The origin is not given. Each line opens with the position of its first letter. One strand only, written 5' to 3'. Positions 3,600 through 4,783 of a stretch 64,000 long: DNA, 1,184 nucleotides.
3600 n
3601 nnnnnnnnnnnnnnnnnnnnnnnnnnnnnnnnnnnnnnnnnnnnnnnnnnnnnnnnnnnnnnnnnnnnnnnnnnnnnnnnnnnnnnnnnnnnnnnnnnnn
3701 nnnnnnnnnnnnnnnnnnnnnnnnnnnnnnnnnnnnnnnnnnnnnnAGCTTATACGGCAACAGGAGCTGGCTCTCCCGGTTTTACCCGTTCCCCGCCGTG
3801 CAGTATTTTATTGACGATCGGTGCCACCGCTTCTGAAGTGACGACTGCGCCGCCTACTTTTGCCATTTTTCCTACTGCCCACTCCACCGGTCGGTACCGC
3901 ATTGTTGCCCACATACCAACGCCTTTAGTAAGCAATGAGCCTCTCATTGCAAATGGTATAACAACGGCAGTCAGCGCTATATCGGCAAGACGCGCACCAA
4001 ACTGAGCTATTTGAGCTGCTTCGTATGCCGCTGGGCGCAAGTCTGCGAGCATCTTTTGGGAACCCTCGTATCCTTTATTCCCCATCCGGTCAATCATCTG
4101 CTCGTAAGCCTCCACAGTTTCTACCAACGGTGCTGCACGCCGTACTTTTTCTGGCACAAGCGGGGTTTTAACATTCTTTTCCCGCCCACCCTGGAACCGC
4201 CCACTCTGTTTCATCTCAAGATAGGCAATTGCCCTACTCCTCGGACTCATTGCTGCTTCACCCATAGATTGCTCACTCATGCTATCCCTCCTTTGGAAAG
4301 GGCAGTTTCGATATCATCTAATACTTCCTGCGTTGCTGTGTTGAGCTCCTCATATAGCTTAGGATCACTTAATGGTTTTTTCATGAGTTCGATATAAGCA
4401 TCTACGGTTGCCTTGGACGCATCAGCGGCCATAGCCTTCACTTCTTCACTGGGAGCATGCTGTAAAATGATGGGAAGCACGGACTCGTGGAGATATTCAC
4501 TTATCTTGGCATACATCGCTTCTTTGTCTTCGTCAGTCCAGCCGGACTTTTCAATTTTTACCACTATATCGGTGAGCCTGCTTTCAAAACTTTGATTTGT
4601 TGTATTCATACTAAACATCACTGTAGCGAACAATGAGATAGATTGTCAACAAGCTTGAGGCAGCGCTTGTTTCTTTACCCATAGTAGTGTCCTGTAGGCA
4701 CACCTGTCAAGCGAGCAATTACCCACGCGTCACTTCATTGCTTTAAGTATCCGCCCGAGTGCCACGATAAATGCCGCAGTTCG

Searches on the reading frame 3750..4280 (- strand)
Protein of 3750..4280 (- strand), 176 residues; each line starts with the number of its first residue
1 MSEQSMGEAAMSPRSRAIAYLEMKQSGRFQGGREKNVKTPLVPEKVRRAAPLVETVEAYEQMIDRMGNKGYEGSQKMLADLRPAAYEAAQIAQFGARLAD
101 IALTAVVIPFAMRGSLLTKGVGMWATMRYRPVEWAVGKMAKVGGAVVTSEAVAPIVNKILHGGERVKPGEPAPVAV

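Call 22: search_protein_families(library=pfam, proteins=[window:3750-4280:-], max_evalue=0.1)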
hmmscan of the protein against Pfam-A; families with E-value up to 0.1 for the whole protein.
window:3750-4280:- (176 aa): 0 families

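Call 74: search_protein_families(library=ncbifam, proteins=[window:3750-4280:-], max_evalue=0.1)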
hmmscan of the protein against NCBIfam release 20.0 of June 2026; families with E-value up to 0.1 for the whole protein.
window:3750-4280:- (176 aa): 0 families

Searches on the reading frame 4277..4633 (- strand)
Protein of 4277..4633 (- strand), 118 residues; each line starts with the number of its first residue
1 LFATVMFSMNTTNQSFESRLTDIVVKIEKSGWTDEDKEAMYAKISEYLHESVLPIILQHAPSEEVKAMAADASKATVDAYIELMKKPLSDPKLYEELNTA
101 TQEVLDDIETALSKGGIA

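Call 22: search_protein_families(library=pfam, proteins=[window:4277-4633:-], max_evalue=0.1)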
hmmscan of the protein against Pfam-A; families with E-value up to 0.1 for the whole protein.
window:4277-4633:- (118 aa): 2 families
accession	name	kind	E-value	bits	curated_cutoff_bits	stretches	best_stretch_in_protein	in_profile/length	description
PF20573.4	DUF6782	-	0.032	13.9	27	1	65-115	123-173/241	Putative metallopeptidase family (DUF6782)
PF07870.16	DUF1657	-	0.077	13.4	27.7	0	92-109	29-46/49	Protein of unknown function (DUF1657)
